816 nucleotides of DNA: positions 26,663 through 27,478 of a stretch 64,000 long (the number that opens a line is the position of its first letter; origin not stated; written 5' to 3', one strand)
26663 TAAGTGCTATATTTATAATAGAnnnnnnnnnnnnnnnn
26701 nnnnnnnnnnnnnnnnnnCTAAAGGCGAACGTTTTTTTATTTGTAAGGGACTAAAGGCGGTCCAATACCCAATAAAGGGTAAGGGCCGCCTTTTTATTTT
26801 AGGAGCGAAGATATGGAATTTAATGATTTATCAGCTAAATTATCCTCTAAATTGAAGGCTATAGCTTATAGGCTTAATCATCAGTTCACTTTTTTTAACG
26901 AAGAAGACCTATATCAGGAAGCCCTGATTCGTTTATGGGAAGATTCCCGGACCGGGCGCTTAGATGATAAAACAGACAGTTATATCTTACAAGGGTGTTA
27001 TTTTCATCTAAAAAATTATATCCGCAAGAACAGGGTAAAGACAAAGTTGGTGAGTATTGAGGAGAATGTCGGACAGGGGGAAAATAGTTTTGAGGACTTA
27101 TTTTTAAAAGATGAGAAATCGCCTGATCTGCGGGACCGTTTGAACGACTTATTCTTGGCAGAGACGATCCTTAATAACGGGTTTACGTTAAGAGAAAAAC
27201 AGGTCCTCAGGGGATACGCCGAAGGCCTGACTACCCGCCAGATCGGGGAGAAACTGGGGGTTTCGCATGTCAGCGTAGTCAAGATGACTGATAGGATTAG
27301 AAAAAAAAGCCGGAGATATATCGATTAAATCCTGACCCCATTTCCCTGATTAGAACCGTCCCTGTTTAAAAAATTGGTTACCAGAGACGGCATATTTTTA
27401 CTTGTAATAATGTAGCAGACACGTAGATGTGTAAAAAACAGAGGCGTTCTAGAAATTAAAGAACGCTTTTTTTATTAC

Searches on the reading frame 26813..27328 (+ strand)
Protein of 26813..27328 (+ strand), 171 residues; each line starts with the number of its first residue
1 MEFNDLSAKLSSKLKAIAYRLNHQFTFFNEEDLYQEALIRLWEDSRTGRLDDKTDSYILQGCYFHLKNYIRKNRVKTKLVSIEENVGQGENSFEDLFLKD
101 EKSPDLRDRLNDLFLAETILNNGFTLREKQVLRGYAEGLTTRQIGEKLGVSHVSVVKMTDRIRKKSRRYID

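Call 7: search_protein_families(library=pfam, proteins=[window:26813-27328:+])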
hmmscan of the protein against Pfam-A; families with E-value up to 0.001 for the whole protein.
window:26813-27328:+ (171 aa): 3 families
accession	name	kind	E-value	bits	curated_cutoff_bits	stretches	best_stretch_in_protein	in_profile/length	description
PF00196.25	GerE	-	1.8e-06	27.9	23.5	1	124-164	3-43/57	Bacterial regulatory proteins, luxR family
PF04542.20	Sigma70_r2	-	0.00057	20.1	24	0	11-74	6-69/71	Sigma-70 region 2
PF13384.12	HTH_23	-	0.0006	20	24.6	0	130-161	9-40/50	Homeodomain-like domain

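Call 17: find_homologous_proteins(query=window:26813-27328:+)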
Query window:26813-27328:+ (171 aa): 928 proteins with E <= 0.001 among 1071 candidates; the best 120 are listed.
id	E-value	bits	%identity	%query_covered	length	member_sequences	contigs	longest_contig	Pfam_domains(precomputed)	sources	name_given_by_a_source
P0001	2.5e-106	370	100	100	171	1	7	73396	PF00196.26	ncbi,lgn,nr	ncbi:MAG: sigma-70 family RNA polymerase sigma factor [Candidatus Omnitrophota bacterium]|nr:sigma-7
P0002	2.0e-92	325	86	100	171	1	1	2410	-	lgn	-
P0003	2.4e-92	325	88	100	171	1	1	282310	-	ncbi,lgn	-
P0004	6.6e-90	317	87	99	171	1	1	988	PF00196.26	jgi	jgi:RNA polymerase sigma factor (sigma-70 family)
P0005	7.3e-90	317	85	100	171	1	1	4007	PF00196.26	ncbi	ncbi:MAG: sigma-70 family RNA polymerase sigma factor [Candidatus Omnitrophota bacterium]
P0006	2.3e-88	312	85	99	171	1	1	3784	PF00196.26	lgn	-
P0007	3.6e-83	295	82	99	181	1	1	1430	PF00196.26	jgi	jgi:RNA polymerase sigma factor (sigma-70 family)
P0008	2.1e-63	231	63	100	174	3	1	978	PF00196.26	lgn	-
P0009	1.7e-60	221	63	99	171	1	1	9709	PF00196.26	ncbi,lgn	-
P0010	4.7e-58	214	60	100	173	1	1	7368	PF00196.26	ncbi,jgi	-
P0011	1.3e-56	209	59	100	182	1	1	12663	PF00196.26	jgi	jgi:RNA polymerase sigma factor (sigma-70 family)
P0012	1.9e-56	208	60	99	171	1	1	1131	-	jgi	jgi:RNA polymerase sigma factor (sigma-70 family)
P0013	4.8e-56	207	60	100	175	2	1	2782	PF00196.26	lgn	-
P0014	7.3e-56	206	56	100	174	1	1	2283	PF00196.26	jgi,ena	-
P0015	7.6e-56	206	58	100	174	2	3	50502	-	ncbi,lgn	-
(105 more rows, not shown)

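Call 25: find_related_loci(query=A1, collection=genome_contigs, flank=8000)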
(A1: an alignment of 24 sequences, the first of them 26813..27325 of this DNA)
Query A1 (171 aa) in genome_contigs; peptide patterns used: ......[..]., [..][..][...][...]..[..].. (x = any residue, [..] = any of these).
294 stretches matched a pattern; 185 encode a relative of the query (tblastn E <= 1e-3); the best 80 are kept; 80 distinct loci.
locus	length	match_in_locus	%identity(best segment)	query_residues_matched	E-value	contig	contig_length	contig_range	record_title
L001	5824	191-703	63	1-170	4e-66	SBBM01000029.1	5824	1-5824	MAG: Planctomycetales bacterium isolate Bin_37_1_1 Hy_contig27799, whole genome shotgun sequence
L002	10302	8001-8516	58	1-171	2e-60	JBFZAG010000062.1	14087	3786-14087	MAG: Candidatus Omnitrophota bacterium isolate PPR_0461 k121_1416972, whole genome shotgun sequence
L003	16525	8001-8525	58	1-171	3e-59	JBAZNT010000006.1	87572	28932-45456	MAG: Candidatus Omnitrophota bacterium isolate SO_2017_LW4_77 scaffold_377_c2_LW137-91_2017, whole genome shotgun sequen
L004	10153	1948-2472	57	1-171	1e-58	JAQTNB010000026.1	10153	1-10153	MAG: Candidatus Omnitrophota bacterium isolate STA_54 NODE_13631_length_10153_cov_2.317275_Sandtown_A, whole genome shot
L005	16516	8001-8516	56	1-171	1e-58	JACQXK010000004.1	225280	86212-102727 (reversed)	MAG: Candidatus Omnitrophota bacterium isolate NC_groundwater_1513_Pr4_B-0.1um_40_4 SR1-18-B1_scaffold_13478, whole geno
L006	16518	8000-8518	58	1-171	3e-57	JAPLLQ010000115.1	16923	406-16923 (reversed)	MAG: Candidatus Omnitrophota bacterium isolate LacPavin_0419_WC90_MAG_41_7 LacPavin_0419_WC90_scaffold_478210, whole gen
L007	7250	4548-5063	55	1-171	5e-57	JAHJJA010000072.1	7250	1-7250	MAG: Candidatus Omnitrophota bacterium isolate Modern_marine_rock_biofilm.mb.15 Modern_marine_rock.mb.15_k141_407794, wh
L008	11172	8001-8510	54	1-169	2e-56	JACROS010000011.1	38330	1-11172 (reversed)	MAG: Candidatus Omnitrophota bacterium isolate NC_groundwater_1967_Pr3_S-0.2um_38_3 scaffold_36964, whole genome shotgun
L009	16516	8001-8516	54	1-171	5e-56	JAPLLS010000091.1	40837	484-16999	MAG: Candidatus Omnitrophota bacterium isolate LacPavin_0920_SED3_MAG_47_10 LacPavin_0920_SED3_scaffold_2442966, whole g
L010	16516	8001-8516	52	1-171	1e-55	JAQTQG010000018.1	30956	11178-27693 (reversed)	MAG: Candidatus Omnitrophota bacterium isolate STB_134 NODE_3086_length_30956_cov_5.852087_Sandtown_B, whole genome shot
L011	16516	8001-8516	53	1-171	2e-55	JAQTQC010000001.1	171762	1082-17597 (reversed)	MAG: Candidatus Omnitrophota bacterium isolate STB_130 NODE_201_length_171762_cov_13.357311_Sandtown_B, whole genome sho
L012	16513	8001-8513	49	1-171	1e-55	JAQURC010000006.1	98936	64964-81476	MAG: Candidatus Omnitrophota bacterium isolate STD1_64 NODE_437_length_98936_cov_13.456102_Sandtown_D1, whole genome sho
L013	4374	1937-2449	56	1-170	2e-55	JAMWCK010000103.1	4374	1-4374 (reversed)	MAG: Candidatus Omnitrophota bacterium isolate QZM4_1.bins.76.Tibet NODE_60598_length_4374_cov_3.005180, whole genome sh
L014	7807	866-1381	55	1-171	3e-54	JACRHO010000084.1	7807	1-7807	MAG: Candidatus Omnitrophota bacterium isolate NC_groundwater_1779_Pr3_B-0.1um_42_17 SR-2_scaffold_141_1578475, whole ge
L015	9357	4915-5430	51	1-171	4e-54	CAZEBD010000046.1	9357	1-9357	MAG TPA_asm: uncultured Planctomycetales bacterium isolate SRP192927_co7_238 genome assembly, contig: NODE_15499_length_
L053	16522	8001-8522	51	1-171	3e-50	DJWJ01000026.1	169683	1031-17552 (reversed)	MAG TPA_asm: Candidatus Omnitrophica bacterium UBA6233 UBA6233_contig_22249, whole genome shotgun sequence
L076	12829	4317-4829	49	1-171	8e-47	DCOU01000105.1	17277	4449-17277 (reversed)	MAG TPA_asm: Candidatus Omnitrophica bacterium UBA1562 UBA1562_contig_4823, whole genome shotgun sequence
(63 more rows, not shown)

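Call 31: search_protein_families(library=pfam, proteins=[L010:7070-7792:+, L005:7110-7832:+, L076:142-846:+, L053:7107-7832:+], max_evalue=0.001)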
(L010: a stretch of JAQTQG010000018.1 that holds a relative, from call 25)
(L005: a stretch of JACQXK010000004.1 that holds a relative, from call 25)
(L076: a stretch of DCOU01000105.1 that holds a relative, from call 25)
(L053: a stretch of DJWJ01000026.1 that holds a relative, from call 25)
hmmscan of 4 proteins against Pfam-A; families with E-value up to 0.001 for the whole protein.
L010:7070-7792:+ (240 aa): 4 families
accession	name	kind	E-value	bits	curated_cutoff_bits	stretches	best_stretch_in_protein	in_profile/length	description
PF13185.12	GAF_2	-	5.2e-23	82.2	28.6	1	32-169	4-136/136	GAF domain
PF01590.32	GAF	-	2.5e-22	80.3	22.4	1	32-168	2-133/133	GAF domain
PF03861.19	ANTAR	-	1.7e-17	63.4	27.3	1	180-231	3-54/54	ANTAR domain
PF13492.12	GAF_3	-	2.6e-13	50.9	27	1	32-170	2-129/129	GAF domain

L005:7110-7832:+ (240 aa): 4 families
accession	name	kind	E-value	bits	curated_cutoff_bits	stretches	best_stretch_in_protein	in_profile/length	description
PF13185.12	GAF_2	-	5.4e-23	82.1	28.6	1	32-169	4-136/136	GAF domain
PF03861.19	ANTAR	-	1.8e-18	66.5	27.3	1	180-231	3-54/54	ANTAR domain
PF01590.32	GAF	-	1.1e-17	65.2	22.4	1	32-168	2-133/133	GAF domain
PF13492.12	GAF_3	-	8.9e-15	55.7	27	1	32-170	2-129/129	GAF domain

L076:142-846:+ (234 aa): 5 families
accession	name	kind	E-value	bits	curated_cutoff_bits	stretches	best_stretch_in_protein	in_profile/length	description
PF13185.12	GAF_2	-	7.4e-27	94.6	28.6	1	26-163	4-136/136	GAF domain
PF01590.32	GAF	-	9.7e-23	81.6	22.4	1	26-162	2-133/133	GAF domain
PF03861.19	ANTAR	-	1.2e-20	73.4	27.3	1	175-225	4-54/54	ANTAR domain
PF13492.12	GAF_3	-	1.2e-15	58.4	27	1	26-164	2-129/129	GAF domain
PF22922.2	GAF_NLP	-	2e-05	24.7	24.1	1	71-124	76-131/175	NLP protein GAF domain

L053:7107-7832:+ (241 aa): 4 families
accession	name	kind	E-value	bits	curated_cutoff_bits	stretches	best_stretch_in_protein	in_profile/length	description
PF13185.12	GAF_2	-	1.4e-23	84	28.6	1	32-169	4-136/136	GAF domain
PF01590.32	GAF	-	8.6e-21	75.3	22.4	1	32-168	2-133/133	GAF domain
PF03861.19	ANTAR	-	1.4e-17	63.6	27.3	1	180-231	3-54/54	ANTAR domain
PF13492.12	GAF_3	-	3.4e-16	60.3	27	1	32-170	2-129/129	GAF domain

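Call 34: find_homologous_proteins(query=L010:7070-7792:+)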
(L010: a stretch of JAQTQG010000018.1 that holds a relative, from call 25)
Query L010:7070-7792:+ (240 aa): 5616 proteins with E <= 0.001 among 6618 candidates; the best 120 are listed.
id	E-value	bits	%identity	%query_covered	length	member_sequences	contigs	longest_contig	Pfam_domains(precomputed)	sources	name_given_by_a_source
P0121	8.2e-142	488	100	100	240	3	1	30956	PF13185.13,PF01590.33,PF03861.20,PF13492.13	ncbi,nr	ncbi:MAG: GAF domain-containing protein [Candidatus Omnitrophica bacterium]|nr:GAF domain-containing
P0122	1.8e-135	467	95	100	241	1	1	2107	PF13185.13,PF01590.33,PF03861.20,PF13492.13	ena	-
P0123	2.2e-135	467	94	100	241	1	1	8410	PF13185.13,PF01590.33,PF03861.20,PF13492.13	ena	-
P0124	2.9e-135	466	94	100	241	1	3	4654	PF13185.13,PF01590.33,PF03861.20,PF13492.13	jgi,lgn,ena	jgi:GAF domain-containing protein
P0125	3.0e-135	466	94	100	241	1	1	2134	PF13185.13,PF01590.33,PF03861.20,PF13492.13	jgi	jgi:two-component system, response regulator PdtaR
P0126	1.3e-134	464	94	100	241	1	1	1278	PF13185.13,PF01590.33,PF03861.20,PF13492.13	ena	-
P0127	3.8e-134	463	94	100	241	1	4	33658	PF13185.13,PF01590.33,PF03861.20,PF13492.13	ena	-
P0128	1.1e-133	461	94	100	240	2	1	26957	PF13185.13,PF01590.33,PF03861.20,PF13492.13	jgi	jgi:two-component system, response regulator PdtaR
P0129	2.1e-133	460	92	100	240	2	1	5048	PF13185.13,PF01590.33,PF03861.20,PF13492.13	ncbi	ncbi:MAG: GAF domain-containing protein [Candidatus Omnitrophota bacterium]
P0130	5.8e-133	459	94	100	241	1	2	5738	PF13185.13,PF01590.33,PF03861.20,PF13492.13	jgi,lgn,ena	-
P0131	1.0e-132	458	93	100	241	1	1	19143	PF13185.13,PF01590.33,PF03861.20,PF13492.13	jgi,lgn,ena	jgi:GAF domain-containing protein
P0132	4.1e-132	456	93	100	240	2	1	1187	PF13185.13,PF01590.33,PF03861.20,PF13492.13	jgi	-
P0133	6.7e-132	455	93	100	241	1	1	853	PF13185.13,PF01590.33,PF03861.20,PF13492.13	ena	-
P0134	7.2e-132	455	93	100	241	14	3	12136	PF13185.13,PF01590.33,PF03861.20,PF13492.13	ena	-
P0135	8.0e-132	455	92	100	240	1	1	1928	PF13185.13,PF01590.33,PF03861.20,PF13492.13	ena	-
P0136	1.1e-131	455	92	100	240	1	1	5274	PF13185.13,PF01590.33,PF03861.20,PF13492.13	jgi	jgi:GAF domain-containing protein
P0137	1.2e-131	455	92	100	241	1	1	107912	PF13185.13,PF01590.33,PF03861.20,PF13492.13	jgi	jgi:GAF domain-containing protein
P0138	1.5e-131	454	92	100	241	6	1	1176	PF13185.13,PF01590.33,PF03861.20,PF13492.13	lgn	-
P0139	1.8e-131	454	92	100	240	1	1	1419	PF13185.13,PF01590.33,PF03861.20,PF13492.13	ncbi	-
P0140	3.0e-131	453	93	100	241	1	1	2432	PF13185.13,PF01590.33,PF03861.20,PF13492.13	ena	-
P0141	3.1e-131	453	92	100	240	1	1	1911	PF13185.13,PF01590.33,PF03861.20,PF13492.13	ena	-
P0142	3.5e-131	453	91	100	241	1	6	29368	PF13185.13,PF01590.33,PF03861.20,PF13492.13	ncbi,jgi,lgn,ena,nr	ncbi:MAG: GAF and ANTAR domain-containing protein [Candidatus Omnitrophica bacterium]|jgi:GAF domain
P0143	6.0e-131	452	91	100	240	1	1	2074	PF13185.13,PF01590.33,PF03861.20,PF13492.13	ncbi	-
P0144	6.5e-131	452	91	100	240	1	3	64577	PF13185.13,PF01590.33,PF03861.20,PF13492.13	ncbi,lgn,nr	ncbi:MAG: GAF and ANTAR domain-containing protein [Candidatus Omnitrophica bacterium]|nr:GAF and ANT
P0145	7.1e-131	452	93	100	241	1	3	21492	PF13185.13,PF01590.33,PF03861.20,PF13492.13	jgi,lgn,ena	-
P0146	7.1e-131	452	93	100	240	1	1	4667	PF13185.13,PF01590.33,PF03861.20,PF13492.13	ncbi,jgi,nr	ncbi:MAG: histidine kinase [Candidatus Omnitrophica bacterium CG11_big_fil_rev_8_21_14_0_20_43_6]|nr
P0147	7.5e-131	452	92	100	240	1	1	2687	PF13185.13,PF01590.33,PF03861.20,PF13492.13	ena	-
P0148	8.2e-131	452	92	100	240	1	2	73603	PF13185.13,PF01590.33,PF03861.20,PF13492.13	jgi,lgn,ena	-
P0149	1.1e-130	451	92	100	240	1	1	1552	PF13185.13,PF01590.33,PF03861.20,PF13492.13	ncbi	-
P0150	1.2e-130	451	92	99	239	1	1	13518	PF13185.13,PF01590.33,PF03861.20,PF13492.13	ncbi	-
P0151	1.4e-130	451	93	100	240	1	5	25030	PF13185.13,PF01590.33,PF03861.20,PF13492.13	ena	-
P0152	1.7e-130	451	91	100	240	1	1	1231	PF13185.13,PF01590.33,PF03861.20,PF13492.13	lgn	-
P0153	3.1e-130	450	90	100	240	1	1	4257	PF13185.13,PF01590.33,PF03861.20,PF13492.13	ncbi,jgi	jgi:GAF domain-containing protein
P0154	3.2e-130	450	93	100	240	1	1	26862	PF13185.13,PF01590.33,PF03861.20,PF13492.13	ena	-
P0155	3.9e-130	450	91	100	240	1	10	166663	PF13185.13,PF01590.33,PF03861.20,PF13492.13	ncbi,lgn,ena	-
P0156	4.4e-130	450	93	100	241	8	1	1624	PF13185.13,PF01590.33,PF03861.20,PF13492.13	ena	-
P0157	4.5e-130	450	91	100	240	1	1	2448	PF13185.13,PF01590.33,PF03861.20,PF13492.13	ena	-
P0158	4.6e-130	449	91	100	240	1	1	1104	PF13185.13,PF01590.33,PF03861.20,PF13492.13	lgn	-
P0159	5.8e-130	449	92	100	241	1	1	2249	PF13185.13,PF01590.33,PF03861.20,PF13492.13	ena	-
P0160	6.0e-130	449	93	100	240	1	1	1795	PF13185.13,PF01590.33,PF03861.20,PF13492.13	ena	-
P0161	9.0e-130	449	92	100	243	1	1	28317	PF13185.13,PF01590.33,PF03861.20,PF13492.13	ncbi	-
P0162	1.8e-129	448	92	100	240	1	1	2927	PF13185.13,PF01590.33,PF03861.20,PF13492.13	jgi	jgi:two-component system, response regulator PdtaR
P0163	2.1e-129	447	90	100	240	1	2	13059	PF13185.13,PF01590.33,PF03861.20,PF13492.13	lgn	-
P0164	2.3e-129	447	91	100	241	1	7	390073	PF13185.13,PF01590.33,PF03861.20,PF13492.13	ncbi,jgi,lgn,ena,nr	ncbi:MAG: GAF domain-containing protein [Candidatus Omnitrophica bacterium]|jgi:GAF domain-containin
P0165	4.4e-129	446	90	100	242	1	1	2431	PF13185.13,PF01590.33,PF03861.20,PF13492.13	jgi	-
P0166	5.8e-129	446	91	100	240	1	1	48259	PF13185.13,PF01590.33,PF03861.20,PF13492.13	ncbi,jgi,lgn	-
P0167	6.9e-129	446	91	100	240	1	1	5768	PF13185.13,PF01590.33,PF03861.20,PF13492.13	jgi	-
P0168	1.3e-128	445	90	100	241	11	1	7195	PF13185.13,PF01590.33,PF03861.20,PF13492.13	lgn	-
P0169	1.6e-128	444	90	100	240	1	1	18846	PF13185.13,PF01590.33,PF03861.20,PF13492.13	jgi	-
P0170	1.8e-128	444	90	100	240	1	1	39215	PF13185.13,PF01590.33,PF03861.20,PF13492.13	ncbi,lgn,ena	-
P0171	1.9e-128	444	90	100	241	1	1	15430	PF13185.13,PF01590.33,PF03861.20,PF13492.13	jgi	-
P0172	2.1e-128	444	92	100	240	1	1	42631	PF13185.13,PF01590.33,PF03861.20,PF13492.13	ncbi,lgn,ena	ncbi:MAG: GAF and ANTAR domain-containing protein [Candidatus Omnitrophota bacterium]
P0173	2.2e-128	444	90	100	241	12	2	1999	PF13185.13,PF01590.33,PF03861.20,PF13492.13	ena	-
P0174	2.3e-128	444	92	98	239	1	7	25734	PF13185.13,PF01590.33,PF03861.20,PF13492.13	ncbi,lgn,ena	-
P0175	3.7e-128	443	90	100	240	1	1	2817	PF13185.13,PF01590.33,PF03861.20,PF13492.13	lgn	-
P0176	3.9e-128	443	92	98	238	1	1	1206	PF13185.13,PF01590.33,PF03861.20,PF13492.13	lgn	-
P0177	4.2e-128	443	89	100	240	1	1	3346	PF13185.13,PF01590.33,PF03861.20,PF13492.13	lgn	-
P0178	4.9e-128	443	91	100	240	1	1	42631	PF13185.13,PF01590.33,PF03861.20,PF13492.13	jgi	-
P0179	5.6e-128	443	90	100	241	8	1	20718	PF13185.13,PF01590.33,PF03861.20,PF13492.13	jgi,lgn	jgi:GAF domain-containing protein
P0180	5.6e-128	443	90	100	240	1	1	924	PF13185.13,PF01590.33,PF03861.20,PF13492.13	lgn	-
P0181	5.8e-128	443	91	100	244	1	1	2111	PF13185.13,PF01590.33,PF03861.20,PF13492.13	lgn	-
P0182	5.8e-128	443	90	100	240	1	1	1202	PF13185.13,PF01590.33,PF03861.20,PF13492.13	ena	-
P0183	7.8e-128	442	91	98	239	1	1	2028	PF13185.13,PF01590.33,PF03861.20,PF13492.13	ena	-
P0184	8.6e-128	442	91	98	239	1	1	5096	PF13185.13,PF01590.33,PF03861.20,PF13492.13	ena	-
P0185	1.0e-127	442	90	100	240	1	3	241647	PF13185.13,PF01590.33,PF03861.20,PF13492.13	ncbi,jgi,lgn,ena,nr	ncbi:MAG: GAF and ANTAR domain-containing protein [Candidatus Omnitrophica bacterium]|jgi:GAF domain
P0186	1.1e-127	442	90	100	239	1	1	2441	PF13185.13,PF01590.33,PF03861.20,PF13492.13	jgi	jgi:two-component system, response regulator PdtaR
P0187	1.2e-127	442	90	100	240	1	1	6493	PF13185.13,PF01590.33,PF03861.20,PF13492.13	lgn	-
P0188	1.2e-127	442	90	100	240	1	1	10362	PF13185.13,PF01590.33,PF03861.20,PF13492.13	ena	-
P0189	1.2e-127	442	92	98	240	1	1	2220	PF13185.13,PF01590.33,PF03861.20,PF13492.13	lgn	-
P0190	1.2e-127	442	90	100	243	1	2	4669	PF13185.13,PF01590.33,PF03861.20,PF13492.13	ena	-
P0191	1.5e-127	441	90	100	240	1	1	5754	PF13185.13,PF01590.33,PF03861.20,PF13492.13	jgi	-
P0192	1.9e-127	441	89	100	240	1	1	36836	PF13185.13,PF01590.33,PF03861.20,PF13492.13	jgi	-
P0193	2.2e-127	441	91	100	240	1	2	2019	PF13185.13,PF01590.33,PF03861.20,PF13492.13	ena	-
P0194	2.2e-127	441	88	100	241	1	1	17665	PF13185.13,PF01590.33,PF03861.20,PF13492.13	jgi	-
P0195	2.7e-127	440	89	100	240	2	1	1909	PF13185.13,PF01590.33,PF03861.20,PF13492.13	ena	-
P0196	3.0e-127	440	90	100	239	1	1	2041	PF13185.13,PF01590.33,PF03861.20,PF13492.13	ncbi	-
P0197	3.3e-127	440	90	98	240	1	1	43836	PF13185.13,PF01590.33,PF03861.20,PF13492.13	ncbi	-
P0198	4.2e-127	440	90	100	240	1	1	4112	PF13185.13,PF01590.33,PF03861.20,PF13492.13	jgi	-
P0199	4.6e-127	440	89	100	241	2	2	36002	PF13185.13,PF01590.33,PF03861.20,PF13492.13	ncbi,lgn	-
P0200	4.7e-127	440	90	99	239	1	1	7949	PF13185.13,PF01590.33,PF03861.20,PF13492.13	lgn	-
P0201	5.8e-127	439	88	100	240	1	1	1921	PF13185.13,PF01590.33,PF03861.20,PF13492.13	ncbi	-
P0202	6.4e-127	439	89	100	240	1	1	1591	PF13185.13,PF01590.33,PF03861.20,PF13492.13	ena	-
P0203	6.9e-127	439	89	100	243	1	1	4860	PF13185.13,PF01590.33,PF03861.20,PF13492.13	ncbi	-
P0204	7.0e-127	439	90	100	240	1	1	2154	PF13185.13,PF01590.33,PF03861.20,PF13492.13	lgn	-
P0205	7.4e-127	439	90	100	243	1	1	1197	PF13185.13,PF01590.33,PF03861.20,PF13492.13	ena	-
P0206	8.5e-127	439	89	99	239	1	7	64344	PF13185.13,PF01590.33,PF03861.20,PF13492.13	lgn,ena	-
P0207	1.0e-126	439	88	100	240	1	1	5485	PF13185.13,PF01590.33,PF03861.20,PF13492.13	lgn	-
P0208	1.0e-126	439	89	99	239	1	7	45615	PF13185.13,PF01590.33,PF03861.20,PF13492.13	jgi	-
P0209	1.0e-126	439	90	100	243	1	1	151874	PF13185.13,PF01590.33,PF03861.20,PF13492.13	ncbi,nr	ncbi:MAG: GAF domain-containing protein [Candidatus Omnitrophica bacterium]|nr:GAF domain-containing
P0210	1.2e-126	438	89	100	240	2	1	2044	PF13185.13,PF01590.33,PF03861.20,PF13492.13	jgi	jgi:two-component system, response regulator PdtaR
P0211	1.2e-126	438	90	99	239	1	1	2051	PF13185.13,PF01590.33,PF03861.20,PF13492.13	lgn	-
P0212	1.2e-126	438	89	100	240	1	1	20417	PF13185.13,PF01590.33,PF03861.20,PF13492.13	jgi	-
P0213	1.3e-126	438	89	100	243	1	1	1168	PF13185.13,PF01590.33,PF03861.20,PF13492.13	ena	-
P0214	1.6e-126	438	89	100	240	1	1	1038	PF13185.13,PF01590.33,PF03861.20,PF13492.13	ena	-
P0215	1.8e-126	438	89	100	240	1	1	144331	PF13185.13,PF01590.33,PF03861.20,PF13492.13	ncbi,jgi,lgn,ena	ncbi:MAG: GAF domain-containing protein [Candidatus Omnitrophota bacterium]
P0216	2.5e-126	437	89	100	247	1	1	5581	PF13185.13,PF01590.33,PF03861.20,PF13492.13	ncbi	-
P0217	2.5e-126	437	89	100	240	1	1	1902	PF13185.13,PF01590.33,PF03861.20,PF13492.13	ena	-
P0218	3.0e-126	437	89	100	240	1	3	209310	PF13185.13,PF01590.33,PF03861.20,PF13492.13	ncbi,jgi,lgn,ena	-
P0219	3.1e-126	437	88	100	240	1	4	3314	PF13185.13,PF01590.33,PF03861.20,PF13492.13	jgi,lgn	jgi:GAF domain-containing protein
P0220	4.1e-126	437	90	98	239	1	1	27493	PF13185.13,PF01590.33,PF03861.20,PF13492.13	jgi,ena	-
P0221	5.4e-126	436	89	100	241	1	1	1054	PF13185.13,PF01590.33,PF03861.20,PF13492.13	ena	-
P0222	6.1e-126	436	90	99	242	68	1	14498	PF13185.13,PF01590.33,PF03861.20,PF13492.13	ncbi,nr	ncbi:MAG: GAF and ANTAR domain-containing protein [Candidatus Omnitrophota bacterium]|nr:GAF and ANT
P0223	9.3e-126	435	89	100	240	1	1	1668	PF13185.13,PF01590.33,PF03861.20,PF13492.13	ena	-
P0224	1.3e-125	435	87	100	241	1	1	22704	PF13185.13,PF01590.33,PF03861.20,PF13492.13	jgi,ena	-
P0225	1.4e-125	435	88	100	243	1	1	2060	PF13185.13,PF01590.33,PF03861.20,PF13492.13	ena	-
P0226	1.6e-125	435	89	98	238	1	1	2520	PF13185.13,PF01590.33,PF03861.20,PF13492.13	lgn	-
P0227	2.1e-125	434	90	100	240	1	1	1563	PF13185.13,PF01590.33,PF03861.20,PF13492.13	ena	-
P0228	2.3e-125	434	87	100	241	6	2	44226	PF13185.13,PF01590.33,PF03861.20,PF13492.13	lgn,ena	-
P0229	2.6e-125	434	89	98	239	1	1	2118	PF13185.13,PF01590.33,PF03861.20,PF13492.13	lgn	-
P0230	7.1e-125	433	89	98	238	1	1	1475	PF13185.13,PF01590.33,PF03861.20,PF13492.13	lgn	-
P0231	7.4e-125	432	88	100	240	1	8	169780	PF13185.13,PF01590.33,PF03861.20,PF13492.13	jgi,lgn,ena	jgi:GAF domain-containing protein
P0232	1.3e-124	432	88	100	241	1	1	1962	PF13185.13,PF01590.33,PF03861.20,PF13492.13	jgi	-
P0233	1.6e-124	431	87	100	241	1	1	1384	PF13185.13,PF01590.33,PF03861.20,PF13492.13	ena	-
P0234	1.9e-124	431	87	100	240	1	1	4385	PF13185.13,PF01590.33,PF03861.20,PF13492.13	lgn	-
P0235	1.9e-124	431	87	100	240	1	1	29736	PF13185.13,PF01590.33,PF03861.20,PF13492.13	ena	-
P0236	2.0e-124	431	89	98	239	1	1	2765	PF13185.13,PF01590.33,PF03861.20,PF13492.13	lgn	-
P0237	2.3e-124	431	88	100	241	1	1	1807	PF13185.13,PF01590.33,PF03861.20,PF13492.13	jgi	-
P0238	2.3e-124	431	87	100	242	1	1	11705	PF13185.13,PF01590.33,PF03861.20,PF13492.13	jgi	-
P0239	2.8e-124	431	88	100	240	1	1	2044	PF13185.13,PF01590.33,PF03861.20,PF13492.13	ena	-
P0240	2.8e-124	431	88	100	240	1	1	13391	PF13185.13,PF01590.33,PF03861.20,PF13492.13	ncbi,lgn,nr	ncbi:MAG: GAF domain-containing protein [Candidatus Omnitrophica bacterium]|nr:GAF domain-containing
